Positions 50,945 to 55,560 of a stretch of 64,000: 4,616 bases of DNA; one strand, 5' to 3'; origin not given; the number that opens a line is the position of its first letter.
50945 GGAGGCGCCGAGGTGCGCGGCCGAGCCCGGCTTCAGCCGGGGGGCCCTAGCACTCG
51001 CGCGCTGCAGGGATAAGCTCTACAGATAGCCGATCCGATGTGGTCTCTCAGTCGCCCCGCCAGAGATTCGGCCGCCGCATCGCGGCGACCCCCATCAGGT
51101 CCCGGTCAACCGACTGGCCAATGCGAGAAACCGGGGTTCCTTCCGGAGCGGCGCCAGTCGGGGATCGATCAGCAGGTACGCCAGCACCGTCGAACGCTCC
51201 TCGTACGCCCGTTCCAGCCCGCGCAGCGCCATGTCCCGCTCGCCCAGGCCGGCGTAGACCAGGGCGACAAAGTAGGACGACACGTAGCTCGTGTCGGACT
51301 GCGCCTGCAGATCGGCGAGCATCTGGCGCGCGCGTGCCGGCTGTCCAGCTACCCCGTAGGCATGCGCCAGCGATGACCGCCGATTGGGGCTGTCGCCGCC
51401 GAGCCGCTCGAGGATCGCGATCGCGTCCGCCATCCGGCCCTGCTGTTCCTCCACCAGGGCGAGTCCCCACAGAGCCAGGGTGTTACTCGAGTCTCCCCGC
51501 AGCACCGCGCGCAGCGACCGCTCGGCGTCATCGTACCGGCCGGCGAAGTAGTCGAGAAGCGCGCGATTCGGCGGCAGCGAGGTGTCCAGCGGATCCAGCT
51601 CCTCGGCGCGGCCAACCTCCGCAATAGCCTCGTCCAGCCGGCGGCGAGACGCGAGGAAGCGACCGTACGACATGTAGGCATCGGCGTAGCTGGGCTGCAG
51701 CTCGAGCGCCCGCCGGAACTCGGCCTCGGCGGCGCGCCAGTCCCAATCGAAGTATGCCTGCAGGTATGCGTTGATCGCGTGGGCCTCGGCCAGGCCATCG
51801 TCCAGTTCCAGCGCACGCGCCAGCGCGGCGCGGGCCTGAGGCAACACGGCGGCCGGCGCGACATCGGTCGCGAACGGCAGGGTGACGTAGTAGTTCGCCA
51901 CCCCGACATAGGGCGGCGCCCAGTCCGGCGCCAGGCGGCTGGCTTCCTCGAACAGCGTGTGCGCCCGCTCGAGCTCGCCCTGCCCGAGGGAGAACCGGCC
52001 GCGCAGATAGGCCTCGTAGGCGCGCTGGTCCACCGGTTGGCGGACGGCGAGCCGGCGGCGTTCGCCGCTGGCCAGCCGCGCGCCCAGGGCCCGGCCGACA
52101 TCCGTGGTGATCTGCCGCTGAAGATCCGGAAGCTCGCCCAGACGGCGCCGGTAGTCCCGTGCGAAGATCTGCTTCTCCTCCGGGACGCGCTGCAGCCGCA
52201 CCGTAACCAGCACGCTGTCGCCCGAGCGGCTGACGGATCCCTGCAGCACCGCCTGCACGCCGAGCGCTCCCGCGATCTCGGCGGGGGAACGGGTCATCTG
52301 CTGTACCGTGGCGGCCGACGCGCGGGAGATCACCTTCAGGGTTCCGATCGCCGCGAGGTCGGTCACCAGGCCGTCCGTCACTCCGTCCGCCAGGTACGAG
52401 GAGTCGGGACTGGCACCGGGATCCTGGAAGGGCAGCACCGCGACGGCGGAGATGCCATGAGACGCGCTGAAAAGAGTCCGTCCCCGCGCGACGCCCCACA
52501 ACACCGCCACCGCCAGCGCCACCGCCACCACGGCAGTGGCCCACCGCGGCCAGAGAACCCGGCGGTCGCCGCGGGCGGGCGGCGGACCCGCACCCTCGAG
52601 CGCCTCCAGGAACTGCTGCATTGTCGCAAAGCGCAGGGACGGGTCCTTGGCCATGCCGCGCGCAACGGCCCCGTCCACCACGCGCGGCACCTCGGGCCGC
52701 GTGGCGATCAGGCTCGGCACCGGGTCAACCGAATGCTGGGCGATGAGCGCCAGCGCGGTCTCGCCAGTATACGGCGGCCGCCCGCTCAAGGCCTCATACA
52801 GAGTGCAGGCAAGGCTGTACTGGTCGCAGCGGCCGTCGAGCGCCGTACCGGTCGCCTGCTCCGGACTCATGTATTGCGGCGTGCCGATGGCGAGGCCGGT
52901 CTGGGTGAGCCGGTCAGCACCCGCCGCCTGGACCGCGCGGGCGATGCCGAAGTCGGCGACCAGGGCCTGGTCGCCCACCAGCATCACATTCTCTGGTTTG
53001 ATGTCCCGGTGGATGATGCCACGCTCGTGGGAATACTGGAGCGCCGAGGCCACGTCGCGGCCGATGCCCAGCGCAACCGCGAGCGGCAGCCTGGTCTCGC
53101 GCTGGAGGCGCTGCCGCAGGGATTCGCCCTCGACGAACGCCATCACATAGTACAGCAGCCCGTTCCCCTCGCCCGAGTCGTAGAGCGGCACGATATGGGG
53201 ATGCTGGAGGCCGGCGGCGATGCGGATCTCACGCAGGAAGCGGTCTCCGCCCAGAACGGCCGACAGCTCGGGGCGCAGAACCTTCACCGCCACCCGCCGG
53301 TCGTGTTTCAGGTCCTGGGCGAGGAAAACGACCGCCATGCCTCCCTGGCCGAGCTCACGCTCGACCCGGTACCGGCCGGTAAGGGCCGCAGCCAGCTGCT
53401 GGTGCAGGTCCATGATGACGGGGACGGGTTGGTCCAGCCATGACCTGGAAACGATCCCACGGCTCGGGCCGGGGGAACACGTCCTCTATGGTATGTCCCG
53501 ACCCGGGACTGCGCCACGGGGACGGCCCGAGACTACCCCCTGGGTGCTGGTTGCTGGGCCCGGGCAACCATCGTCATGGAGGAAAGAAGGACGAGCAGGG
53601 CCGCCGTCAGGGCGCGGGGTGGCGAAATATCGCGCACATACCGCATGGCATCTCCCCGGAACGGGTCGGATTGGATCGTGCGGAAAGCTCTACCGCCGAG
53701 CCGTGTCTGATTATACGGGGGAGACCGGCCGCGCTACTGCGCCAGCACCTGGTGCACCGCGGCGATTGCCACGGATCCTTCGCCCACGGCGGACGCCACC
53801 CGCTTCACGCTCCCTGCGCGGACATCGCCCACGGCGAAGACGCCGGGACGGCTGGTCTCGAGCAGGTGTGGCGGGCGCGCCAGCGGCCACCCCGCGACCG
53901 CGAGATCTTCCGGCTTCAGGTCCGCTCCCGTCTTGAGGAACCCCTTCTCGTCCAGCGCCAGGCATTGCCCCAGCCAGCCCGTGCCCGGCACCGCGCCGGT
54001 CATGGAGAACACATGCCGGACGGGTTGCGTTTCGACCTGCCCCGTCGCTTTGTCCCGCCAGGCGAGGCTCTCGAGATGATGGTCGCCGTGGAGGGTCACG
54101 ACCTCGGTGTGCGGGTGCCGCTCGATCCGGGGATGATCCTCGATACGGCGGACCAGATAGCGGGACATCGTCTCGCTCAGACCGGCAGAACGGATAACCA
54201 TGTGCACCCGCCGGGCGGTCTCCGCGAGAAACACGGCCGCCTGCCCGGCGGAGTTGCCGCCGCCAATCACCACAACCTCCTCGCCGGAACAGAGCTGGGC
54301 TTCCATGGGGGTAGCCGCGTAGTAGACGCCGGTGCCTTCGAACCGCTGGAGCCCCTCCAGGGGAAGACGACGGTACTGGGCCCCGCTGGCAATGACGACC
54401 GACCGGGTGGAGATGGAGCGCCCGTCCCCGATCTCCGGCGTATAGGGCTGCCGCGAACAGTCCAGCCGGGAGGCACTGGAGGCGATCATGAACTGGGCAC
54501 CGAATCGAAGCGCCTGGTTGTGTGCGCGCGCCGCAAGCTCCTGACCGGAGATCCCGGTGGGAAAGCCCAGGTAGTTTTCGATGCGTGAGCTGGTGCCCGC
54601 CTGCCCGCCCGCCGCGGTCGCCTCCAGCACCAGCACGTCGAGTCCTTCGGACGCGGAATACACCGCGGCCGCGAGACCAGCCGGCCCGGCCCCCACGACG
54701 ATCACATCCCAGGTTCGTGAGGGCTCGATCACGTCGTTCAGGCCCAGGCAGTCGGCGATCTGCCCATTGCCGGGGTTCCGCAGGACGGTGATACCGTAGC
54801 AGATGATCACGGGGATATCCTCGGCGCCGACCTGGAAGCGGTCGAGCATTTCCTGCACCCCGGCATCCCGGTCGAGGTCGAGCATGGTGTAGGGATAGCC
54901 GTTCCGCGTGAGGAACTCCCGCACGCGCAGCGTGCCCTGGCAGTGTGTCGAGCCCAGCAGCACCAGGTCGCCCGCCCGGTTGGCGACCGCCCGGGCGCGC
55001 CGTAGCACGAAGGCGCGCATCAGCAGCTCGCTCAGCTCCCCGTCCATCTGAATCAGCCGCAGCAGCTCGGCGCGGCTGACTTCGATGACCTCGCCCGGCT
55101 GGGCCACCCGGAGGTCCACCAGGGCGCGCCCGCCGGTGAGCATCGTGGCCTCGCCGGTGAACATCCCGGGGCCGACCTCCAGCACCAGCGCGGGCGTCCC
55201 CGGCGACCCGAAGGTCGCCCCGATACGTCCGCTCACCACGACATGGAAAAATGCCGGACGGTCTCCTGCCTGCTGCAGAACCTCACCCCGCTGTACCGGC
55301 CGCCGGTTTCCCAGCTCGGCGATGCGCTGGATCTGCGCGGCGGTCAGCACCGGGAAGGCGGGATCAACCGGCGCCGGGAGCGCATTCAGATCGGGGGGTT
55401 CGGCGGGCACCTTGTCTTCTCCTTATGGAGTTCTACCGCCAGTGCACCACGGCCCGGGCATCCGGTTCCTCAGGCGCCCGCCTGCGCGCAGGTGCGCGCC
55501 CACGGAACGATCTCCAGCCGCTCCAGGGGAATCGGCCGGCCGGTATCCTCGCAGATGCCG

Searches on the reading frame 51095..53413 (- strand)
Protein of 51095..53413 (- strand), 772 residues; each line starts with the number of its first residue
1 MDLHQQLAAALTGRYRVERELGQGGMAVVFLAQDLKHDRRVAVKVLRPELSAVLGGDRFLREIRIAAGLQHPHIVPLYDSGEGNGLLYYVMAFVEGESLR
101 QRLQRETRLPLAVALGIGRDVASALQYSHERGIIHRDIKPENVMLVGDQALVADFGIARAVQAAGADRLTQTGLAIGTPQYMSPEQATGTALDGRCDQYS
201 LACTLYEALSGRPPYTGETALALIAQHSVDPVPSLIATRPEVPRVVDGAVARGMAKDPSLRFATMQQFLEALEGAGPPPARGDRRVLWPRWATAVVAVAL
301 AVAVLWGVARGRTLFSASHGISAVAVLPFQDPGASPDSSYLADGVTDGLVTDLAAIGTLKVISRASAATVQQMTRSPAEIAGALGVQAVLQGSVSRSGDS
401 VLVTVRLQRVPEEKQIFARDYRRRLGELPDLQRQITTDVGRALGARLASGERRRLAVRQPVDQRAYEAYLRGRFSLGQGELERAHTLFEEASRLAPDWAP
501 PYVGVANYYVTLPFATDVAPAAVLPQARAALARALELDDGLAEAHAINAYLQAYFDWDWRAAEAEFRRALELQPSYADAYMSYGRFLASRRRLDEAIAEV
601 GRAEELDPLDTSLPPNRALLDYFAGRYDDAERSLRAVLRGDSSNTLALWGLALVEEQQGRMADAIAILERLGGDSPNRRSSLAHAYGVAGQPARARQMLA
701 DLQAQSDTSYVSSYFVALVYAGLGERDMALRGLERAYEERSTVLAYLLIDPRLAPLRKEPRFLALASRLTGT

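Call 45: search_protein_families(library=pfam, proteins=[window:51095-53413:-])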
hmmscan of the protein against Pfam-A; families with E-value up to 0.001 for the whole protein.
window:51095-53413:- (772 aa): 13 families
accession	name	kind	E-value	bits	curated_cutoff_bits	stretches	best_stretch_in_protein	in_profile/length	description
PF00069.31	Pkinase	-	1.2e-43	149.9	31.7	1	15-223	1-205/263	Protein kinase domain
PF07714.23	PK_Tyr_Ser-Thr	-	2.5e-29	102.8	23.1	1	17-227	3-217/258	Protein tyrosine and serine/threonine kinase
PF13432.12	TPR_16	-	2.6e-14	53.8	32.7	2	617-671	3-57/65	Tetratricopeptide repeat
PF14559.12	TPR_19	-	9.8e-14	51.9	25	2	624-677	4-57/68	Tetratricopeptide repeat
PF07719.23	TPR_2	-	1.7e-08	34.4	27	0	467-497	3-33/34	Tetratricopeptide repeat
PF23914.1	TPR_CcmH_CycH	-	1.6e-07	31.8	42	1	567-671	40-147/158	Cytochrome c-type biogenesis protein H TPR domain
PF13428.12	TPR_14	-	9.4e-07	29.4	23.5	0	578-611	2-35/44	Tetratricopeptide repeat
PF13414.12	TPR_11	-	2.3e-05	24.5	26.8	0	561-581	12-32/42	TPR repeat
PF13181.12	TPR_8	-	6e-05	23.3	25.7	0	577-608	1-32/34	Tetratricopeptide repeat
PF13431.12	TPR_17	-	0.0001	22.7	24.4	0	566-598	2-34/34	Tetratricopeptide repeat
PF12895.13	ANAPC3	-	0.00022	21.9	27.2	0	658-735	2-81/82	Anaphase-promoting complex, cyclosome, subunit 3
PF04052.18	TolB_N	-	0.0005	20.6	22.4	1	323-415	14-105/106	TolB amino-terminal domain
PF01636.29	APH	-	0.00055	20.2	23.2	0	36-125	20-104/239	Phosphotransferase enzyme family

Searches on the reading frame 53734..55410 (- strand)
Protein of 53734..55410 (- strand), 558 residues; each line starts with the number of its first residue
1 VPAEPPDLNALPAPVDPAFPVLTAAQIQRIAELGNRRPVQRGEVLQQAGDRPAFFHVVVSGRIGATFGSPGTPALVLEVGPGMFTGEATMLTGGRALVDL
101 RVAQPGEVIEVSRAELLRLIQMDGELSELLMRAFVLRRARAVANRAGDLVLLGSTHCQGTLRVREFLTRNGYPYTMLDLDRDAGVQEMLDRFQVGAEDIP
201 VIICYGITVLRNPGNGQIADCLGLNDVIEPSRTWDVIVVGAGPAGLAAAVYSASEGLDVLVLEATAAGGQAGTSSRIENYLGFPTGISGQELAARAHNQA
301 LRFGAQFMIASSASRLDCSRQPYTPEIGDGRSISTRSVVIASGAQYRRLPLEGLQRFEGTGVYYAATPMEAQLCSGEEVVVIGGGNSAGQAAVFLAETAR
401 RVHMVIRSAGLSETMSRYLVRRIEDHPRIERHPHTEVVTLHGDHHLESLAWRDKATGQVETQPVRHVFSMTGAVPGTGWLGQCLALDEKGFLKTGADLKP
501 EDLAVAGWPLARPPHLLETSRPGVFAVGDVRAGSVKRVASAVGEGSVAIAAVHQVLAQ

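Call 45: search_protein_families(library=pfam, proteins=[window:53734-55410:-])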
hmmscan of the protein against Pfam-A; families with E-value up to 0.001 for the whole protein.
window:53734-55410:- (558 aa): 14 families
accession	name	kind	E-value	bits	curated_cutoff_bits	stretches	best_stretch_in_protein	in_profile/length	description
PF07992.20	Pyr_redox_2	-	4.8e-32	112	26.1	1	235-545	2-291/291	Pyridine nucleotide-disulphide oxidoreductase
PF13738.12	Pyr_redox_3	-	1.6e-17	64.2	30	1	331-490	121-278/305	Pyridine nucleotide-disulphide oxidoreductase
PF00027.35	cNMP_binding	-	5.2e-11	42.8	27.5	1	37-121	2-87/89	Cyclic nucleotide-binding domain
PF12831.13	FAD_oxidored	-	7.6e-10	39.1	27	1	235-271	1-38/416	FAD dependent oxidoreductase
PF00070.33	Pyr_redox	-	2.6e-09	37.9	22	1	379-444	2-70/82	Pyridine nucleotide-disulphide oxidoreductase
PF01946.23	Thi4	-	1.1e-07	31.8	26.2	1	234-269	18-55/235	Thi4 family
PF13450.12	NAD_binding_8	-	1.5e-07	32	21.9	1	238-276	1-40/68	NAD(P)-binding Rossmann-like domain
PF01266.30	DAO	-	3e-07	30.7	27.9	1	235-276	1-41/353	FAD dependent oxidoreductase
PF00890.30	FAD_binding_2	-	7.2e-06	25.9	20.4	1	235-272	1-39/414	FAD binding domain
PF03486.20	HI0933_like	-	8e-06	25.9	50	1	235-268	2-35/244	HI0933-like protein Rossmann domain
PF05834.18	Lycopene_cycl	-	4.8e-05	23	23.4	0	235-266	1-34/380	Lycopene cyclase protein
PF13434.12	Lys_Orn_oxgnase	-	8e-05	22.4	21.3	0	326-422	139-236/339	L-lysine 6-monooxygenase/L-ornithine 5-monooxygenase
PF01134.28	GIDA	-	0.00021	20.9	22.1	1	235-265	1-29/391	Glucose inhibited division protein A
PF01494.25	FAD_binding_3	-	0.00068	19.4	22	1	235-266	3-34/349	FAD binding domain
